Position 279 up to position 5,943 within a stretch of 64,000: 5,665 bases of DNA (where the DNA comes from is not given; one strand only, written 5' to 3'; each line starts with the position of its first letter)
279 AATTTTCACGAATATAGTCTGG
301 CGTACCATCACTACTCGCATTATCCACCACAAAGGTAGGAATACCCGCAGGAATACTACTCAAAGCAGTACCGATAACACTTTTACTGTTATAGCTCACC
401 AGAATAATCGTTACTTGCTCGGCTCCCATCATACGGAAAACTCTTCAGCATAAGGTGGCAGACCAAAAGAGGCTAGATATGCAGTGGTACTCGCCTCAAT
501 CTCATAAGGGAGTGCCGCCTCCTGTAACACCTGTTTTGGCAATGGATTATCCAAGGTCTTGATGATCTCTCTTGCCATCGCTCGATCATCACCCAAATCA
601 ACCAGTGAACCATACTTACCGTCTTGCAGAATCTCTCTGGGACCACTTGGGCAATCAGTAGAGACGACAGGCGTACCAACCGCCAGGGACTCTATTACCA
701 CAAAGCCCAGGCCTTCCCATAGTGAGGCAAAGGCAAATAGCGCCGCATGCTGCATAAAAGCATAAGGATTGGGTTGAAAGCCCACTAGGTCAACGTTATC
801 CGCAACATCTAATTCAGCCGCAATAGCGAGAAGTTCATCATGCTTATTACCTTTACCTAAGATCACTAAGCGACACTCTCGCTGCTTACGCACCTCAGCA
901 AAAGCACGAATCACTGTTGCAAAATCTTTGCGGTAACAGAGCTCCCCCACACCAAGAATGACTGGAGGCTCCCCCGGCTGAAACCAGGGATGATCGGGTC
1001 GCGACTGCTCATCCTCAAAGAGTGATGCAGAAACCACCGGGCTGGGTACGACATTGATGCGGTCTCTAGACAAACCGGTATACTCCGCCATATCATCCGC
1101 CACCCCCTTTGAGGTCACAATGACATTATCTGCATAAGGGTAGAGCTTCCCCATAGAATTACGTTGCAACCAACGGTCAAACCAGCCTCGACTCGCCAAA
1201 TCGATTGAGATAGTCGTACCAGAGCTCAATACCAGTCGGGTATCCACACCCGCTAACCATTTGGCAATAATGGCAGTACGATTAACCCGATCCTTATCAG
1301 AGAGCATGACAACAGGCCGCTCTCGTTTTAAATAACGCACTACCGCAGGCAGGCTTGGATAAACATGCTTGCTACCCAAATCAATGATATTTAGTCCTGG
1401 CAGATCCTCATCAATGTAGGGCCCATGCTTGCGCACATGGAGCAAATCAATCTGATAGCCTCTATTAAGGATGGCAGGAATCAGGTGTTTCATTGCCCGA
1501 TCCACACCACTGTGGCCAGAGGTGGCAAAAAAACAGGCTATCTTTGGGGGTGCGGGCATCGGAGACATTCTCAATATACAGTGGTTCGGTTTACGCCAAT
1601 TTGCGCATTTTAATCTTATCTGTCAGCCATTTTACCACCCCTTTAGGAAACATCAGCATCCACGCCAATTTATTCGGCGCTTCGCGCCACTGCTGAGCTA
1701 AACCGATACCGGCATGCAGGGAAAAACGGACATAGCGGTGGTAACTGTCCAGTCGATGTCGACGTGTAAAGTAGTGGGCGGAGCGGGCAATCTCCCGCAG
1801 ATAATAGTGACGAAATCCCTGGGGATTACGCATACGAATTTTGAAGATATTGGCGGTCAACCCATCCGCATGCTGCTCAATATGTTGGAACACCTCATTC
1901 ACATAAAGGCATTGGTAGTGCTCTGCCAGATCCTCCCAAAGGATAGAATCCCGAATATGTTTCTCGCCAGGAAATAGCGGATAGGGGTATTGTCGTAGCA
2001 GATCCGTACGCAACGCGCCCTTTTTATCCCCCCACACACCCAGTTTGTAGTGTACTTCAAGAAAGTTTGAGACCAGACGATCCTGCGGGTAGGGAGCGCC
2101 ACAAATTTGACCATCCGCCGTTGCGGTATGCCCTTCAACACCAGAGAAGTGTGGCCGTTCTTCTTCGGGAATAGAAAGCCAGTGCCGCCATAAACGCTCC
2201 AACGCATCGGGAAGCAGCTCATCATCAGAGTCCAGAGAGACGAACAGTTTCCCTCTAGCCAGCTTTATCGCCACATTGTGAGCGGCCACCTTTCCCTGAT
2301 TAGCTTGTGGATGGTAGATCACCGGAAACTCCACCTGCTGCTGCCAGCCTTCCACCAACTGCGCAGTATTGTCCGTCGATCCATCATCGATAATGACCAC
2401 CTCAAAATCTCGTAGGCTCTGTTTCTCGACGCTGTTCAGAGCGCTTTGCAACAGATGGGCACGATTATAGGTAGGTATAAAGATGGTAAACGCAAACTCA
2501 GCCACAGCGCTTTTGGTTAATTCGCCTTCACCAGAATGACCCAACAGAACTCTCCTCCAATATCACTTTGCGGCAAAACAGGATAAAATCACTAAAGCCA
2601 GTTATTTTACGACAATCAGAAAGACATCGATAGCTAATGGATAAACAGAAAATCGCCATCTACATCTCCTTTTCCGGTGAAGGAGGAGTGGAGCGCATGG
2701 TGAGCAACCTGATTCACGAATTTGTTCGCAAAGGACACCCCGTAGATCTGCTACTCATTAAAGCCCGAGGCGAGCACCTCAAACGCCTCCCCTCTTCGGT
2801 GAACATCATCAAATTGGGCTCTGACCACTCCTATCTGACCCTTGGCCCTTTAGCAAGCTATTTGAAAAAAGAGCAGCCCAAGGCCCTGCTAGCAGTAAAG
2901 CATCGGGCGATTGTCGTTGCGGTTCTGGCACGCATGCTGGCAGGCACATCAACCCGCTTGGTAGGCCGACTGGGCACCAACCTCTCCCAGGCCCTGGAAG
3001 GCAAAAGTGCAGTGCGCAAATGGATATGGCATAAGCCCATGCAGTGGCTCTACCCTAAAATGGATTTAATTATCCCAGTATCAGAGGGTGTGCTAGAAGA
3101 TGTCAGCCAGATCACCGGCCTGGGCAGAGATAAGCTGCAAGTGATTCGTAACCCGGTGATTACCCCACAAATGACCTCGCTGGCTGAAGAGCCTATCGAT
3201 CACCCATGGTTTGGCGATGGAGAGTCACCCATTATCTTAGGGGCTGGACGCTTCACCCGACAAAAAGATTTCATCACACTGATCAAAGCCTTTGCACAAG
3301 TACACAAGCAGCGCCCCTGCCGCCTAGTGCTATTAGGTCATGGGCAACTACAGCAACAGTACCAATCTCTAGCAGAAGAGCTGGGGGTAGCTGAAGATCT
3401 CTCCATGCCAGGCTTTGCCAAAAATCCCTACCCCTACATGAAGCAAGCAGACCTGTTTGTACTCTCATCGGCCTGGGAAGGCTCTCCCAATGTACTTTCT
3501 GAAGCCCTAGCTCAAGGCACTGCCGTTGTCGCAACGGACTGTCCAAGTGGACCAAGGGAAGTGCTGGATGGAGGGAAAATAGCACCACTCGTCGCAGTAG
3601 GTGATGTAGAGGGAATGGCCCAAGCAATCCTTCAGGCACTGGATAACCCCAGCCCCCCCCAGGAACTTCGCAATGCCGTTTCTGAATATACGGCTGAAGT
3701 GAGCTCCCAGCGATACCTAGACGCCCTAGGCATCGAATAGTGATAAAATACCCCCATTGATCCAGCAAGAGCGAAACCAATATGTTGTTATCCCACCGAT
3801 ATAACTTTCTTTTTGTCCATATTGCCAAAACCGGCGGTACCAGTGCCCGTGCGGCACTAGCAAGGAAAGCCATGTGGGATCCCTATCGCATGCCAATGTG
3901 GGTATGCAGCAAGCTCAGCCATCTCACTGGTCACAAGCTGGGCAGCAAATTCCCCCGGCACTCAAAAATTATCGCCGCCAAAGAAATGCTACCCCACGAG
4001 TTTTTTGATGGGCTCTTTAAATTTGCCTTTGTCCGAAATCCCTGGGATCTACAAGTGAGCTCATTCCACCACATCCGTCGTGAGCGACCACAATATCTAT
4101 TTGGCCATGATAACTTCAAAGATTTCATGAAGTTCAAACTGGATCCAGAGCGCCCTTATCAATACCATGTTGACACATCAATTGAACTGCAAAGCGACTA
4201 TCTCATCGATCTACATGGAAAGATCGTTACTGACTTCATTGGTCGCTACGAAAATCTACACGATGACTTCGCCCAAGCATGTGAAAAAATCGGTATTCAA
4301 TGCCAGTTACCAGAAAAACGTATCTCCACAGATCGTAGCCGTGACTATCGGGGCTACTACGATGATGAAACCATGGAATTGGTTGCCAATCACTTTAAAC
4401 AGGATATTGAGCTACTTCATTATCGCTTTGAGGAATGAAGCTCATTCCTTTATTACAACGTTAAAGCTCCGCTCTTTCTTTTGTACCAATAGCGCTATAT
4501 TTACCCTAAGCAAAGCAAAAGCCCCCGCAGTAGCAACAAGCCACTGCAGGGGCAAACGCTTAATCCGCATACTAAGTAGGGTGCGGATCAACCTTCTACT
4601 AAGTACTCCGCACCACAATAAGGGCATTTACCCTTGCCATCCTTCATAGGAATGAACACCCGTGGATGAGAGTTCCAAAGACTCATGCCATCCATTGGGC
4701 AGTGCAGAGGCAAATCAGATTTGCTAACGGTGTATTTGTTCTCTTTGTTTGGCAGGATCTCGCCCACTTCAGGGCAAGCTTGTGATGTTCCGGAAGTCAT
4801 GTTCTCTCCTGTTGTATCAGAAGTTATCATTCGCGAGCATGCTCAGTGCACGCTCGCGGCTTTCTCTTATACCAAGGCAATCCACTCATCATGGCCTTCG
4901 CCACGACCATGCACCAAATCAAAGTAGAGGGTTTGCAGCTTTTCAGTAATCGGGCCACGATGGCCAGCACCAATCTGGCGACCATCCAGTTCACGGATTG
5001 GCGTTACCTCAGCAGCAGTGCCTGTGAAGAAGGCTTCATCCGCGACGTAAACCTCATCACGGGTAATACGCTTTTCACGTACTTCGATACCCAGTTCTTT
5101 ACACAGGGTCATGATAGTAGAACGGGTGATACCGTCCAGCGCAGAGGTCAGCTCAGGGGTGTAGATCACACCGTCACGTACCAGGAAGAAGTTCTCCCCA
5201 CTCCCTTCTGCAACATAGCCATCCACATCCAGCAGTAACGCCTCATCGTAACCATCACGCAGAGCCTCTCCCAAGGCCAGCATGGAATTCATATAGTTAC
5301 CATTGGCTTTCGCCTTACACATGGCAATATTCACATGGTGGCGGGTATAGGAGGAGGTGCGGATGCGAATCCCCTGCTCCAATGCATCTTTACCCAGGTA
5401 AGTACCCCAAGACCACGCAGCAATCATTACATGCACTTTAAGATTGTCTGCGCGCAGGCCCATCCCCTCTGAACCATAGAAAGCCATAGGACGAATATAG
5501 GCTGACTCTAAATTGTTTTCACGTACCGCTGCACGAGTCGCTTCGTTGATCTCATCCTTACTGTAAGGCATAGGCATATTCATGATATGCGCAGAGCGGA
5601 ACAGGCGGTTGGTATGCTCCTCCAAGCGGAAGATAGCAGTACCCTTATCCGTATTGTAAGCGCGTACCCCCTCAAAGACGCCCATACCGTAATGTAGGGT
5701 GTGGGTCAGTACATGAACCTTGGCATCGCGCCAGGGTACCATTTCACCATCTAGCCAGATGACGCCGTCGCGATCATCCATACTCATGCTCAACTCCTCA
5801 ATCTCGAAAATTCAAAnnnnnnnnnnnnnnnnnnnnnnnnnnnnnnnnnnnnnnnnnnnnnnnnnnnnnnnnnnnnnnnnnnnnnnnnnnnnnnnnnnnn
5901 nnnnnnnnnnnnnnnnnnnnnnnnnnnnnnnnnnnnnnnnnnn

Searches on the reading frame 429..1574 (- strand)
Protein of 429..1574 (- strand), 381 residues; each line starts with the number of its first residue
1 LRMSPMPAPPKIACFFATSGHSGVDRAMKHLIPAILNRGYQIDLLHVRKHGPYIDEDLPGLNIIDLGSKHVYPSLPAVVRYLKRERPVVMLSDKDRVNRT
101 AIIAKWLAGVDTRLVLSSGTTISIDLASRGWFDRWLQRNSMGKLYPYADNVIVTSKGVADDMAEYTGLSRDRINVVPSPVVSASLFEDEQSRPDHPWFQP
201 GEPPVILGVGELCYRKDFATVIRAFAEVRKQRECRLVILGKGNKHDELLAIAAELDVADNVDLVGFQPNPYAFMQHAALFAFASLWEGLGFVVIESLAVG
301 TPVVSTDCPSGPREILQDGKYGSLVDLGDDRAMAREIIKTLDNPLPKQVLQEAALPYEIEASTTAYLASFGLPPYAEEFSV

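Call 19: search_protein_families(library=ncbifam, proteins=[window:429-1574:-], max_evalue=0.00001)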
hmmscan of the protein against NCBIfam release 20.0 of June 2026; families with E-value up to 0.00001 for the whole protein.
window:429-1574:- (381 aa): 25 families
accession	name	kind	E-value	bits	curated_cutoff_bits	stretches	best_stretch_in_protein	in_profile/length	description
NF050063.1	ProtGlycPglJ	equivalog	1e-42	146.7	500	1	95-349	94-338/363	N-acetylgalactosamine-N,N'-diacetylbacillosaminyl-diphospho-undecaprenol 4-alpha-N-acetylgalactosaminyltransferase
TIGR03088.1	stp2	hypoth_equivalog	7.6e-25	87.7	409.05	1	76-344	71-339/374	TIGR03088 family PEP-CTERM/XrtA system glycosyltransferase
TIGR03999.1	thiol_BshA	equivalog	4.8e-23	81.7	273.7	1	148-356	145-351/375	N-acetyl-alpha-D-glucosaminyl L-malate synthase BshA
NF007396.0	PRK09922.1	equivalog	1.4e-21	76.8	385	1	131-344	117-327/361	lipopolysaccharide 1,6-galactosyltransferase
NF047880.1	glyco_SdgA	exception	1.7e-21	76.4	800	1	206-343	318-456/488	serine-aspartate repeat adhesin O-glycosyltransferase SdgA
NF041876.1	EPS_EpsE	equivalog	6.6e-20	71.7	400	1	150-354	164-372/389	exopolysaccharide biosynthesis GT4 family glycosyltransferase EpsE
NF050056.1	ProtGlycPglH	equivalog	3.8e-17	62.4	600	1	77-353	76-330/354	GalNAc-alpha-(1->4)-GalNAc-alpha-(1->3)-diNAcBac-PP-undecaprenol alpha-1,4-N-acetyl-D-galactosaminyltransferase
TIGR04157.1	glyco_rSAM_CFB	subfamily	6e-16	58.4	400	1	143-341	165-364/406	TIGR04157 family glycosyltransferase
TIGR04047.1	MSMEG_0565_glyc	hypoth_equivalog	8.7e-16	58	259.85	1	147-349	138-347/373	MSMEG_0565 family glycosyltransferase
TIGR03449.1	mycothiol_MshA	equivalog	7.2e-13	48.2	462.5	1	147-357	164-383/406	D-inositol-3-phosphate glycosyltransferase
NF038011.1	PelF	equivalog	2.5e-12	46.6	100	1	140-355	249-469/489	GT4 family glycosyltransferase PelF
TIGR04063.1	stp3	hypoth_equivalog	8.2e-11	41.4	442.05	1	146-357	156-374/397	TIGR04063 family PEP-CTERM/XrtA system glycosyltransferase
TIGR02149.1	glgA_Coryne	subfamily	1.8e-10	40.5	302.4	1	145-342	142-350/391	glycogen synthase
NF047881.1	glyco_SdgB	exception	3e-10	39.4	800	1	232-353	351-472/496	serine-aspartate repeat adhesin O-glycosyltransferase SdgB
TIGR02472.1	sucr_P_syn_N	equivalog_domain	1.1e-09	37.7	576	0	275-343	339-406/439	sucrose-phosphate synthase, putative, glycosyltransferase domain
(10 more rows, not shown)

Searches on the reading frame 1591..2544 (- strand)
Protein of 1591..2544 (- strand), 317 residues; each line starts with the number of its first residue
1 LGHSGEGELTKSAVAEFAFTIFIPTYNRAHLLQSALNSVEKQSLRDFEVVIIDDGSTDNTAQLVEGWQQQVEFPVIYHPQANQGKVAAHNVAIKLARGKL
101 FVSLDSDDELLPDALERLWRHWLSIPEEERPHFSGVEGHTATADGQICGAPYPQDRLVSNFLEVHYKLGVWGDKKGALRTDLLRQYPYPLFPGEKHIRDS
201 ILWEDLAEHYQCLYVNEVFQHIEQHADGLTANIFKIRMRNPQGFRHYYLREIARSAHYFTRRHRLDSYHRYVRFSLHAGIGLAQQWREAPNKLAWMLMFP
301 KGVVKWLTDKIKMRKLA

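Call 19: search_protein_families(library=ncbifam, proteins=[window:1591-2544:-], max_evalue=0.00001)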
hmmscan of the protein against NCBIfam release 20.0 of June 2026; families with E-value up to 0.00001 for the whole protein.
window:1591-2544:- (317 aa): 18 families
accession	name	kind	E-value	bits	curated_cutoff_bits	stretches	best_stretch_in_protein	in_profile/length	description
NF041875.1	EPS_EpsD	equivalog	6.2e-21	75.1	370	1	21-120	3-102/325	exopolysaccharide biosynthesis glycosyltransferase EpsD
NF007482.0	PRK10073.1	equivalog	5.9e-20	71.5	423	1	19-159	8-143/334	glycosyltransferase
TIGR03937.1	PgaC_IcaA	equivalog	1.4e-18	67.1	422.3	1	18-124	46-152/407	poly-beta-1,6-N-acetyl-D-glucosamine synthase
NF047683.1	TeichurnBiosyTuaG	equivalog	1.6e-18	67.2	400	1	19-118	8-107/252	teichuronic acid biosynthesis protein TuaG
NF050050.1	ProtGlycPglI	equivalog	2e-18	66.8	500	1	20-120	5-106/306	GalNAc(5)-diNAcBac-PP-undecaprenol beta-1,3-glucosyltransferase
NF038302.1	EPS_HpsE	equivalog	5.1e-15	55.2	300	1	18-108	2-97/307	hormogonium polysaccharide biosynthesis glycosyltransferase HpsE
NF007453.0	PRK10018.1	equivalog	1.1e-12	48.3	382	1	19-118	8-107/280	colanic acid biosynthesis glycosyltransferase WcaA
TIGR04017.1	WcaA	equivalog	2.7e-12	46.9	495.75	1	19-121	7-109/279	colanic acid biosynthesis glycosyltransferase WcaA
TIGR03111.1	glyc2_xrt_Gpos1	hypoth_equivalog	1.2e-11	44.1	363.95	1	18-118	50-152/439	TIGR03111 family XrtG-associated glycosyltransferase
TIGR03965.1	mycofact_glyco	equivalog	4.6e-11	42.3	280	1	19-119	76-176/467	mycofactocin biosynthesis glycosyltransferase MftF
TIGR04283.1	glyco_like_mftF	equivalog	1.2e-09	38.1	182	1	20-118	2-93/221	TIGR04283 family arsenosugar biosynthesis glycosyltransferase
TIGR04242.1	nodulat_NodC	equivalog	6.1e-09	35.3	550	1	20-119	51-153/395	chitooligosaccharide synthase NodC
NF050819.1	PolSacchBiosHfsG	equivalog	1.5e-08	34.2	500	1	15-132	10-123/302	polysaccharide biosynthesis protein HfsG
NF038299.1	EPS_HpsN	equivalog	1.7e-08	33.8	425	1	20-122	4-106/317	hormogonium polysaccharide biosynthesis glycosyltransferase HpsN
NF053739.1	GlytfEpsEBac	equivalog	5.4e-08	32.1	450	1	21-117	5-102/265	glycosyltransferase EpsE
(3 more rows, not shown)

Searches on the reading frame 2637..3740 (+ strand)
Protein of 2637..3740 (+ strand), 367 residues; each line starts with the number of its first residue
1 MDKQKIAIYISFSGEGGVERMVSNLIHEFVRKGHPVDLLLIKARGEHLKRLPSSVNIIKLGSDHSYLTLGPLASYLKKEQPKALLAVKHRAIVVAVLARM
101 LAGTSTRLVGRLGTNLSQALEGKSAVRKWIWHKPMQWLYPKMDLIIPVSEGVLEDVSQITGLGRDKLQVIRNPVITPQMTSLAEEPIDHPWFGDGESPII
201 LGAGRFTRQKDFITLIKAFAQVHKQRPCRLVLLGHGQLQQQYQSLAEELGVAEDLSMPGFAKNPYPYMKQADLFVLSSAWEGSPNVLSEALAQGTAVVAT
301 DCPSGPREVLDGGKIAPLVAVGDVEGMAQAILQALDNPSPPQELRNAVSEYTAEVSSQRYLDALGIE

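Call 19: search_protein_families(library=ncbifam, proteins=[window:2637-3740:+], max_evalue=0.00001)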
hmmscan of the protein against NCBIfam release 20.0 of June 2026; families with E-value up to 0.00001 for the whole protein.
window:2637-3740:+ (367 aa): 23 families
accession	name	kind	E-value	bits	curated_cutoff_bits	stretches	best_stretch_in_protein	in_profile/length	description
NF050063.1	ProtGlycPglJ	equivalog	4.7e-43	147.8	500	1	4-343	2-338/363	N-acetylgalactosamine-N,N'-diacetylbacillosaminyl-diphospho-undecaprenol 4-alpha-N-acetylgalactosaminyltransferase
TIGR03088.1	stp2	hypoth_equivalog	4.3e-29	101.7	409.05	1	15-339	13-340/374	TIGR03088 family PEP-CTERM/XrtA system glycosyltransferase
NF007396.0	PRK09922.1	equivalog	3.4e-26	92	385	1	8-349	8-340/361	lipopolysaccharide 1,6-galactosyltransferase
TIGR03999.1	thiol_BshA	equivalog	3.9e-21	75.4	273.7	1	135-352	138-353/375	N-acetyl-alpha-D-glucosaminyl L-malate synthase BshA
NF047880.1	glyco_SdgA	exception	2.9e-14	52.5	800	1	200-339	318-458/488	serine-aspartate repeat adhesin O-glycosyltransferase SdgA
TIGR04047.1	MSMEG_0565_glyc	hypoth_equivalog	7.6e-13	48.3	259.85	1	143-353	140-356/373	MSMEG_0565 family glycosyltransferase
NF011726.0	PRK15179.1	equivalog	1.5e-12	46.7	733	1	212-325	532-645/694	Vi polysaccharide biosynthesis protein TviE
TIGR04063.1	stp3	hypoth_equivalog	1.8e-12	46.9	442.05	1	141-353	157-376/397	TIGR04063 family PEP-CTERM/XrtA system glycosyltransferase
TIGR04005.1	wcaL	equivalog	1.7e-11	43.6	537.6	1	134-331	167-364/406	colanic acid biosynthesis glycosyltransferase WcaL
NF012034.0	PRK15490.1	equivalog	3e-11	42.4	813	1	165-302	362-504/578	Vi polysaccharide biosynthesis glycosyltransferase TviE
NF041876.1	EPS_EpsE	equivalog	5.6e-11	42.3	400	1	195-347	212-371/389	exopolysaccharide biosynthesis GT4 family glycosyltransferase EpsE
TIGR04157.1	glyco_rSAM_CFB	subfamily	8.7e-11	41.4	400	1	137-310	165-339/406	TIGR04157 family glycosyltransferase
NF050056.1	ProtGlycPglH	equivalog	2.7e-10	39.8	600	1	199-339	181-321/354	GalNAc-alpha-(1->4)-GalNAc-alpha-(1->3)-diNAcBac-PP-undecaprenol alpha-1,4-N-acetyl-D-galactosaminyltransferase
TIGR02149.1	glgA_Coryne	subfamily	1.6e-09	37.4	302.4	1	141-347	144-365/391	glycogen synthase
NF047684.1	TeichurnBiosyTuaC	equivalog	2.9e-09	36.3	550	1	199-346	221-363/391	teichuronic acid biosynthesis protein TuaC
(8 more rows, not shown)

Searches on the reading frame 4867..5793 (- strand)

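Call 19: search_protein_families(library=ncbifam, proteins=[window:4867-5793:-], max_evalue=0.00001)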
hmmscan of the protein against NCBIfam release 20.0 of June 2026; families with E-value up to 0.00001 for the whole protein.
window:4867-5793:- (308 aa): 19 families
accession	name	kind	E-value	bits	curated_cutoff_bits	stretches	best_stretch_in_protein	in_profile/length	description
NF005146.0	PRK06606.1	equivalog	6.8e-146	485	279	1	5-308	2-306/307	branched-chain amino acid transaminase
TIGR01122.1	ilvE_I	equivalog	6.8e-142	472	245.55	1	13-308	1-298/298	branched-chain-amino-acid transaminase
NF005726.0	PRK07544.1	equivalog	6.3e-99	330.8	396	1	3-297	4-291/295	branched-chain amino acid aminotransferase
NF006185.0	PRK08320.1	subfamily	7.7e-82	274.7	363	1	11-298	4-287/292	branched-chain amino acid aminotransferase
NF009126.0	PRK12479.1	equivalog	7.7e-61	205.9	518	1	11-298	5-288/299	branched-chain-amino-acid transaminase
NF009897.0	PRK13357.1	equivalog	1.2e-48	165.7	307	1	5-307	36-356/358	branched-chain amino acid aminotransferase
NF005209.0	PRK06680.1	subfamily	6.1e-48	163.1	320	1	11-294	4-281/286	D-amino-acid transaminase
NF009896.0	PRK13356.1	equivalog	2e-47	161.7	262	1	8-296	6-285/287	branched-chain amino acid aminotransferase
TIGR01123.1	ilvE_II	equivalog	1.7e-44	152.1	250.05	1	13-307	1-312/313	branched-chain-amino-acid transaminase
TIGR01121.1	D_amino_aminoT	equivalog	1.1e-43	149.5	277.45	1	14-290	4-271/276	D-amino-acid transaminase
NF005800.0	PRK07650.1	equivalog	8.3e-40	136.9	308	1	11-291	2-273/290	aminodeoxychorismate lyase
NF009066.0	PRK12400.1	equivalog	3.5e-34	118.5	538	1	27-290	24-278/290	D-amino-acid transaminase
NF005888.0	PRK07849.1-3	equivalog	7.4e-26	90.8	273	1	31-275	34-275/298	aminodeoxychorismate lyase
TIGR03461.1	pabC_Proteo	equivalog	5.5e-25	88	176.85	1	24-273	8-249/262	aminodeoxychorismate lyase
NF004761.0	PRK06092.1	equivalog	8.3e-24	84.2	260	1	13-274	3-252/268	aminodeoxychorismate lyase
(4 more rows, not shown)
